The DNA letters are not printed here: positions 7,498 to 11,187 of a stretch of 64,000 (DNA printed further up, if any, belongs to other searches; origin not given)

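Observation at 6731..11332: Tad/Flp-like pilus operon with a 1129-aa secreted protein and no ATPase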

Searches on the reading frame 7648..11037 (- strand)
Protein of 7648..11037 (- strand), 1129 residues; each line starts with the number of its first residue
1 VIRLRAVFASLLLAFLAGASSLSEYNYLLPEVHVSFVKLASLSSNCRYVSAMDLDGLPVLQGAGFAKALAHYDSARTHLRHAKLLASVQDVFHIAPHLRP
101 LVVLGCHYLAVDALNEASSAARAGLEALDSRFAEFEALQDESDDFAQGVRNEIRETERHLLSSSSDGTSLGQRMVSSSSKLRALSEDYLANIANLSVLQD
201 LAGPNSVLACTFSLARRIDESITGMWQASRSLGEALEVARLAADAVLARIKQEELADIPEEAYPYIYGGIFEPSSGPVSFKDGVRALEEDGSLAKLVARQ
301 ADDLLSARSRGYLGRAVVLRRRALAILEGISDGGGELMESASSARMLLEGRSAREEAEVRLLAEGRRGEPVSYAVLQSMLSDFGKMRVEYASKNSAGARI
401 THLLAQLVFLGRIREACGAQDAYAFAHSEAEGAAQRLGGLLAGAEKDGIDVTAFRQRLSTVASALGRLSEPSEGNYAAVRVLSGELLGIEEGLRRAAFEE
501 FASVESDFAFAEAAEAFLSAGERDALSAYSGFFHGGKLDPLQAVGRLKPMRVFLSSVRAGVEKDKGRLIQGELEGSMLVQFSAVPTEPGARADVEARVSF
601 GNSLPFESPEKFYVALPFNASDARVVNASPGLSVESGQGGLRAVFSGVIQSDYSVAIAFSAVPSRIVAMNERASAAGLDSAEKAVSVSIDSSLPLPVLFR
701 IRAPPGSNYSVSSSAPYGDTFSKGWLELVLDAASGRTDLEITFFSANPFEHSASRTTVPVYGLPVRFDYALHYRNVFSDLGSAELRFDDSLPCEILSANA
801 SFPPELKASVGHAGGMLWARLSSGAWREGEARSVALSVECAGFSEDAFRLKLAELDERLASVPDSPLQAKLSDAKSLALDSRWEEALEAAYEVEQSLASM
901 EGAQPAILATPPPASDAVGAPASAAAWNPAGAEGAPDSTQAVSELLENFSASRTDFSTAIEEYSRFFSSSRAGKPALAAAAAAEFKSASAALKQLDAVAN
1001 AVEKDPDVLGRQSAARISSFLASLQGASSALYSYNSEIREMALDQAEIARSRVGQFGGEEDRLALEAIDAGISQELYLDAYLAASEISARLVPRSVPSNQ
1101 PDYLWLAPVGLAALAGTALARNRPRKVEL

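Call 5: search_protein_families(library=pfam, proteins=[window:7648-11037:-], max_evalue=1)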
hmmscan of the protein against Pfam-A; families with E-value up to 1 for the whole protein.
window:7648-11037:- (1129 aa): 0 families

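Call 11: find_encoding_contigs(protein=window:7648-11037:-, flank=10000, max_places=6)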
Protein window:7648-11037:- (1129 aa): no gene with exactly this product is on record in the collection.

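Call 12: find_homologous_proteins(query=window:7648-11037:-, max_evalue=0.001)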
Query window:7648-11037:- (1129 aa): 2 proteins with E <= 0.001 among 8000 candidates.
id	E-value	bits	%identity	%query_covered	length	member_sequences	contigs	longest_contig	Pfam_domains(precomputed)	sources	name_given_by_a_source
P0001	0.0e+0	2383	100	100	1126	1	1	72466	-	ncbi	ncbi:MAG: hypothetical protein V1787_00435 [Candidatus Micrarchaeota archaeon]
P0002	8.8e-256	870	46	98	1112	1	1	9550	-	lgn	-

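Call 13: find_encoding_contigs(protein=P0002, flank=10000)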
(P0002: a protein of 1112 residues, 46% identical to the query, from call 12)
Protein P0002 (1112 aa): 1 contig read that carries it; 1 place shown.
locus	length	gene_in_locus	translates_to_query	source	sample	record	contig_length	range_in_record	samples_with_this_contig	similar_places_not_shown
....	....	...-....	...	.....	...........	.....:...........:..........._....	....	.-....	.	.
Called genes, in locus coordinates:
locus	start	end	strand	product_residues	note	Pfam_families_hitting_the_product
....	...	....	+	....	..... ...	-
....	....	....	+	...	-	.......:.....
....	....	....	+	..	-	-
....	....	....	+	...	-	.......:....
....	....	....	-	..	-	-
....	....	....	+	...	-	-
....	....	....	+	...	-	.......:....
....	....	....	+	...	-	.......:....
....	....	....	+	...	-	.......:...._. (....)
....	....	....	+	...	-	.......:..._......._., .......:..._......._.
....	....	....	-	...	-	?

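Call 14: find_encoding_contigs(protein=P0001, flank=10000)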
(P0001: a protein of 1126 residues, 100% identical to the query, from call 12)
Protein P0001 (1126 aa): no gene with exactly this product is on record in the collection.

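Call 36: predict_structure(alignment_id=A1)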
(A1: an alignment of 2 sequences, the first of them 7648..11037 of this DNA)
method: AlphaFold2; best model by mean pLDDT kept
length: 1129 residues; sequences in the alignment: 2
mean_pLDDT: 47.9   pTM: 0.32
mean pLDDT of the five models: 47.9, 44.1, 42.0, 41.6, 41.0
residues with pLDDT >= 90: 3; 70-90: 184; 50-70: 249; < 50: 693
segments of 3 or more residues with pLDDT < 50: 1-125, 127-130, 132-157, 159-166, 168-345, 391-401, 534-536, 564-754, 759-762, 775-786, 902-960, 968-978, 1009-1015, 1026-1029, 1092-1129
pLDDT, mean of each block of 10 residues (from residue 1): 30 31 26 25 25 29 38 40 36 32 38 41 46 45 40 45 42 37 37 38 37 42 41 42 37 34 31 31 32 35 34 41 43 36 49 74 84 81 69 44 54 74 81 82 83 88 86 77 75 71 62 58 69 56 73 75 50 38 37 39 34 31 30 33 35 25 25 28 29 27 31 28 26 28 28 45 54 46 50 68 56 60 51 61 67 70 63 80 69 61 37 24 27 36 46 47 49 46 54 60 54 49 51 56 69 67 75 66 66 36 32 32 28
secondary structure, 60 per line:
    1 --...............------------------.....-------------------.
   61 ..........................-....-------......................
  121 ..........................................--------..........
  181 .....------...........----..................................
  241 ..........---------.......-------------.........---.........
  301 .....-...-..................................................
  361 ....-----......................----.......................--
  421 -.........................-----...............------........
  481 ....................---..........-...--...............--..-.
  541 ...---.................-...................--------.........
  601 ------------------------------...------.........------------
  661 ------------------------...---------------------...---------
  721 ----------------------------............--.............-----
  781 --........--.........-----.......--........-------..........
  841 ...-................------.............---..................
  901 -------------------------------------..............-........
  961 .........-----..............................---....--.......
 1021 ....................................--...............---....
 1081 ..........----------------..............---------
elements in order (helices of 4 or more, strands of 3 or more residues): H3-17 H36-40 H60-86 H88-91 H99-162 H171-185 H192-202 H207-250 H260-266 H280-288 H292-305 H311-364 H370-391 H396-418 H422-446 H452-466 H473-500 H504-513 H520-532 H540-543 H547-563 H565-576 E577-583 E592-600 E631-633 E640-648 E685-687 E709-711 E749-760 E763-775 E783-790 E793-801 E807-813 E816-823 E831-843 H845-860 H867-879 H883-900 H938-951 H953-969 H975-1004 H1008-1011 H1014-1056 H1059-1073 H1077-1090 H1107-1120

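Call 37: search_protein_representatives(alignment_id=A1)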
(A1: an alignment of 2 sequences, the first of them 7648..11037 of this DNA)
Query: 2 sequences, 1138 profile positions. Proteins with E-value up to 0.001 (for the whole library): 52; up to 1e-10: 44; up to 1e-30: 22. The best 52 are listed.
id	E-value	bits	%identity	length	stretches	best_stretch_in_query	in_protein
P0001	0.0e+00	2198.5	-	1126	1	4-1137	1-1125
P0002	0.0e+00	2162.5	-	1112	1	22-1138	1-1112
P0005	5.9e-246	835.8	-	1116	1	8-1133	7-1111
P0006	9.4e-132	457.6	-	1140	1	9-1123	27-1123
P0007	2.3e-111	390.0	-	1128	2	4-893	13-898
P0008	1.0e-87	311.7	-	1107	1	11-1127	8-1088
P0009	2.1e-86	307.3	-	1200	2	18-845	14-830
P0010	1.5e-74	268.1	-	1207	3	68-848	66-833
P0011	2.3e-71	257.5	-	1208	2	10-894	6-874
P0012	1.9e-69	251.2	-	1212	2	11-904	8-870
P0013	3.5e-68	247.0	-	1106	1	9-1100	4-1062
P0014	1.7e-61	224.9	-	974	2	249-856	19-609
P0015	4.3e-56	207.0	-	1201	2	5-1006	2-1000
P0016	1.3e-53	198.8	-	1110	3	89-892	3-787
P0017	2.4e-53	197.9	-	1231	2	106-923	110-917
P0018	5.7e-53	196.7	-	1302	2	106-843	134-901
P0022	5.2e-36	140.5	-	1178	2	104-742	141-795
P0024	8.7e-31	123.2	-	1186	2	6-904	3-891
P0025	1.3e-29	119.3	-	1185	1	11-907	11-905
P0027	1.2e-27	112.8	-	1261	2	101-899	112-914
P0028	3.1e-27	111.4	-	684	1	499-1129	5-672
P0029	1.1e-26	109.6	-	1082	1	63-933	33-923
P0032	8.5e-25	103.4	-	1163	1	7-873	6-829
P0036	1.9e-19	85.6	-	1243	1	149-933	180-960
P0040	2.1e-16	75.6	-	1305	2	11-913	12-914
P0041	1.0e-14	70.0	-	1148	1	22-1125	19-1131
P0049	5.6e-09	51.0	-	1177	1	10-948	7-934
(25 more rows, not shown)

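Call 44: find_related_loci(query=A4, collection=genome_contigs, flank=10000)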
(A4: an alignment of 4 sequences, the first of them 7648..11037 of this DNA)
Query A4 (1129 aa) in genome_contigs; peptide patterns used: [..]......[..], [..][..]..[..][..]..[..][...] (x = any residue, [..] = any of these).
65 stretches matched a pattern; 2 encode a relative of the query (tblastn E <= 1e-3); 2 distinct loci.
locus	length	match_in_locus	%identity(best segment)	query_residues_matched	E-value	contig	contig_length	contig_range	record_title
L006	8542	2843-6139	37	19-1128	7e-160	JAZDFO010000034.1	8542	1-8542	MAG: Candidatus Micrarchaeota archaeon isolate MEGAHIT-group-0.211 k141_5458846, whole genome shotgun sequence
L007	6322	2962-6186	27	18-1101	1e-82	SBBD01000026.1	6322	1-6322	MAG: archaeon isolate Bin_28_2_1 Hy_contig20379, whole genome shotgun sequence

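Call 45: find_encoding_contigs(protein=P0009, flank=10000, max_places=2)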
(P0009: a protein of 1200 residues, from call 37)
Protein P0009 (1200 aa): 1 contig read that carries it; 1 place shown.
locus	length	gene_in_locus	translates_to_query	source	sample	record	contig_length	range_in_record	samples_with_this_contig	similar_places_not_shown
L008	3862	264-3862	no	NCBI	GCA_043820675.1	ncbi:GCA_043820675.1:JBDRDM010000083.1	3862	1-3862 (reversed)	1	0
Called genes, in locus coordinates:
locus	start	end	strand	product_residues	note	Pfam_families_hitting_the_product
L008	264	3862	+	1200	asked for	?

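Call 46: find_encoding_contigs(protein=P0025, flank=10000, max_places=2)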
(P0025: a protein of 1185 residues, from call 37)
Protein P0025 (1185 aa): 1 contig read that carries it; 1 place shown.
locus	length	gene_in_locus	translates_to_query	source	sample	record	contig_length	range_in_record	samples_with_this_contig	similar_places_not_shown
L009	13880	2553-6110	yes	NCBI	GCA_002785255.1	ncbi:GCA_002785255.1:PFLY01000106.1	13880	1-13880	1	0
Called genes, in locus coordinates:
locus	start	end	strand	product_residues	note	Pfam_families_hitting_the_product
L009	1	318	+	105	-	?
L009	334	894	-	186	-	PF01871:AMMECR1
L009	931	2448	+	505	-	PF17957:Big_7 (faint), PF26114:Ig_2_Mok13 (faint)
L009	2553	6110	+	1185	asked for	-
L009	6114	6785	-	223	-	-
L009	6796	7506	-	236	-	-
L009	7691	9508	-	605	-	-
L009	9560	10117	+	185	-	PF04981:NMD3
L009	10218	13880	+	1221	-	?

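Call 47: find_homologous_proteins(query=A2, max_evalue=0.00001)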
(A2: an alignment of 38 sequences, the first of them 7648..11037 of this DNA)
Query A2 (38 sequences) (1129 aa, profile of the alignment): 2 proteins with E <= 0.00001 among 8000 candidates.
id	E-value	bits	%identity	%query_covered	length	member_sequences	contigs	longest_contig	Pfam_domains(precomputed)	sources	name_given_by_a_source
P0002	3.4e-298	1010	46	98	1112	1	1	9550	-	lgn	-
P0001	1.2e-285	969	100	100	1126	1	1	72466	-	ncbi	ncbi:MAG: hypothetical protein V1787_00435 [Candidatus Micrarchaeota archaeon]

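Call 48: list_cluster_members(proteins=[P0005, P0006, P0007, P0008, P0010, P0011, P0012, P0013, P0015, P0017])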
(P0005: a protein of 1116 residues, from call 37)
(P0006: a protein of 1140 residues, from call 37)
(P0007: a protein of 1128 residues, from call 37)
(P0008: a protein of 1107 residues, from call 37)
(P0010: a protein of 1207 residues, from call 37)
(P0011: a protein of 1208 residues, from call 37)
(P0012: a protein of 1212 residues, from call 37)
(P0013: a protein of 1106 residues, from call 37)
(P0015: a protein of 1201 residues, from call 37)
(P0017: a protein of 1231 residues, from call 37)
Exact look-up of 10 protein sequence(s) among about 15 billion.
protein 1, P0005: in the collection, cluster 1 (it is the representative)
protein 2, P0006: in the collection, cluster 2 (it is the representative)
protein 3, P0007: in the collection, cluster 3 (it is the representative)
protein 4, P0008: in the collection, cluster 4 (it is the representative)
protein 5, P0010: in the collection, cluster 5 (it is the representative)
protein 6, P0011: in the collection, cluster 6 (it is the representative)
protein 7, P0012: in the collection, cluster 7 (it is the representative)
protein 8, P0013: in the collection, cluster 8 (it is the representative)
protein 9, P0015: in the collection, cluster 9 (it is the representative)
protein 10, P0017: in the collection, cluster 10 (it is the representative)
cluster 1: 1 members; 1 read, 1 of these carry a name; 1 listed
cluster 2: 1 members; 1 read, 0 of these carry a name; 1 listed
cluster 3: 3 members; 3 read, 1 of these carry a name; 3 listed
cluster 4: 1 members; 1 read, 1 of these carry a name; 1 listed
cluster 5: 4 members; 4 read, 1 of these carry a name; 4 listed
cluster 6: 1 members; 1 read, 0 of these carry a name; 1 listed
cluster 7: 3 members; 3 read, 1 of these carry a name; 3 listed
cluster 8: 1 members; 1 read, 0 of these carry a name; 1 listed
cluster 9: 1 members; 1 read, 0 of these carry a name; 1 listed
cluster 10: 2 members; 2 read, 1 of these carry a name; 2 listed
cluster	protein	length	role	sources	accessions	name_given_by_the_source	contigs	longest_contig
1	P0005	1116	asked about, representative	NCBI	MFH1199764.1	MAG: hypothetical protein V1708_01725 [Candidatus Micrarchaeota archaeon]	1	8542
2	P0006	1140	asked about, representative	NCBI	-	-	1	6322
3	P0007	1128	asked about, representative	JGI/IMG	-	-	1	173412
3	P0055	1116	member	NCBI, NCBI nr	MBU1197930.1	hypothetical protein KJ765_05475 [Candidatus Micrarchaeota archaeon] | hypothetical protein [Candidatus Micrarchaeota archaeon]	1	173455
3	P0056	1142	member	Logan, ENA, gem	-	-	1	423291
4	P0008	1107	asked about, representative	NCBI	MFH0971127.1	MAG: hypothetical protein V1835_01020 [Candidatus Micrarchaeota archaeon]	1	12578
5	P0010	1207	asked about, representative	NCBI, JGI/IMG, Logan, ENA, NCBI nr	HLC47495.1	MAG TPA: hypothetical protein VJI13_00330 [Candidatus Norongarragalinales archaeon] | hypothetical protein [Candidatus Norongarragalinales archaeon]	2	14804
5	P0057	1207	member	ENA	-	-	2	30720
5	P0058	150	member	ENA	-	-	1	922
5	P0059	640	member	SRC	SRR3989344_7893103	-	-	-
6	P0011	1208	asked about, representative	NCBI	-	-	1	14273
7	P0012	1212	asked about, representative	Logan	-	-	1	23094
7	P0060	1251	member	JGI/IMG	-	hypothetical protein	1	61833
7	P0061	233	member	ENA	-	-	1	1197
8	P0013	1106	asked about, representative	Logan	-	-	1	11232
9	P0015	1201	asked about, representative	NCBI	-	-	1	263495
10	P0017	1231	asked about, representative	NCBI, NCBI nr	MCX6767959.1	MAG: hypothetical protein NTY90_04515 [Candidatus Micrarchaeota archaeon] | hypothetical protein [Candidatus Micrarchaeota archaeon]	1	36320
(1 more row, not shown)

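Call 50: find_encoding_contigs(protein=P0015, flank=10000, max_places=1)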
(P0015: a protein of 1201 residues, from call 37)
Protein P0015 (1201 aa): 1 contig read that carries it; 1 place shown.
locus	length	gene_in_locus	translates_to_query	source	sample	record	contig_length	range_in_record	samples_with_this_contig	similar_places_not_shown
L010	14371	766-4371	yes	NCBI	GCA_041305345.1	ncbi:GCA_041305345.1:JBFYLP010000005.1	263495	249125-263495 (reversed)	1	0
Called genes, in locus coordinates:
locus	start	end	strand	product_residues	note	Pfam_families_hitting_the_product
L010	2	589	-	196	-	?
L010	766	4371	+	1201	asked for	-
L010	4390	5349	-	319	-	PF13793:Pribosyltran_N, PF00156:Pribosyltran, PF14572:Pribosyl_synth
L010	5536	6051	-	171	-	-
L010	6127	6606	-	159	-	-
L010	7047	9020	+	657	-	PF08915:tRNA-Thr_ED, PF00587:tRNA-synt_2b, PF03129:HGTP_anticodon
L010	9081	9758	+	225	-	-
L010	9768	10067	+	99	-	PF01035:DNA_binding_1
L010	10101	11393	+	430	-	PF08245:Mur_ligase_M, PF02875:Mur_ligase_C, PF27239:FOL3_C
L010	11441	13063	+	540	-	PF00587:tRNA-synt_2b, PF03129:HGTP_anticodon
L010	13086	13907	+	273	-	PF01513:NAD_kinase, PF20143:NAD_kinase_C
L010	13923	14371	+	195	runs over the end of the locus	-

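Call 51: find_encoding_contigs(protein=P0060, flank=10000, max_places=1)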
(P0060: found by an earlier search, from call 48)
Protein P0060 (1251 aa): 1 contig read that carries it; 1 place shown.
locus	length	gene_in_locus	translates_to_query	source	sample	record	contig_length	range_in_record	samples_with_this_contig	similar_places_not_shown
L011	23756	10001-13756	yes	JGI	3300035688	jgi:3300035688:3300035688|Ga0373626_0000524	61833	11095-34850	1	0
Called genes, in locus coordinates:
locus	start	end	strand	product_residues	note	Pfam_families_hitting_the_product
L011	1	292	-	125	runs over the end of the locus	PF21485:IF5A-like_N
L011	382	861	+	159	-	PF01936:NYN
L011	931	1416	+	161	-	PF09987:DUF2226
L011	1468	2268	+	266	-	PF00142:Fer4_NifH (faint), PF01656:CbiA, PF02374:ArsA_ATPase (weak), PF06564:CBP_BcsQ, PF09140:MipZ (weak), PF10609:ParA, PF13614:AAA_31, PF10609:ParA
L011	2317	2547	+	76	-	PF01423:LSM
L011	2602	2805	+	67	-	-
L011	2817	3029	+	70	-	PF07927:HicA_toxin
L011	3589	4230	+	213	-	-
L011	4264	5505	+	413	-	PF01113:DapB_N (weak), PF02737:3HCDH_N (faint), PF02826:2-Hacid_dh_C (faint), PF03446:NAD_binding_2 (weak), PF03807:F420_oxidored (weak), PF02153:PDH_N, PF20463:PDH_C, PF27505:6PGD_Tyr1_C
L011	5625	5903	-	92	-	PF01918:Alba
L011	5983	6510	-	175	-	PF04312:DUF460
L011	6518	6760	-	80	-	-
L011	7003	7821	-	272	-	-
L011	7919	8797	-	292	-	-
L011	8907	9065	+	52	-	PF03911:Sec61_beta (weak)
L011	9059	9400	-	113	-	-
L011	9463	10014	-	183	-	PF04014:MazE_antitoxin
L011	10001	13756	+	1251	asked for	-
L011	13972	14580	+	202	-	-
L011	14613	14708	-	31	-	-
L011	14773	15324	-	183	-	PF13238:AAA_18, PF13671:AAA_33 (weak), PF13207:AAA_17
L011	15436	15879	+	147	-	PF00885:DMRL_synthase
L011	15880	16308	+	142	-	PF00885:DMRL_synthase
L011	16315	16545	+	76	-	-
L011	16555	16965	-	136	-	PF01982:CTP-dep_RFKase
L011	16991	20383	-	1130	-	PF17214:KH_TffA, PF00753:Lactamase_B, PF12706:Lactamase_B_2 (weak), PF16661:Lactamase_B_6, PF14890:Intein_splicing, PF14528:LAGLIDADG_3, PF10996:Beta-Casp, PF07521:RMMBL, +1 more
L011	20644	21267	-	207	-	PF00227:Proteasome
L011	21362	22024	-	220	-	PF00254:FKBP_C, PF22199:FKBP26_IF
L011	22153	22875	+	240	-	-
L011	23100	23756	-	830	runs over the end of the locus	PF05124:S_layer_C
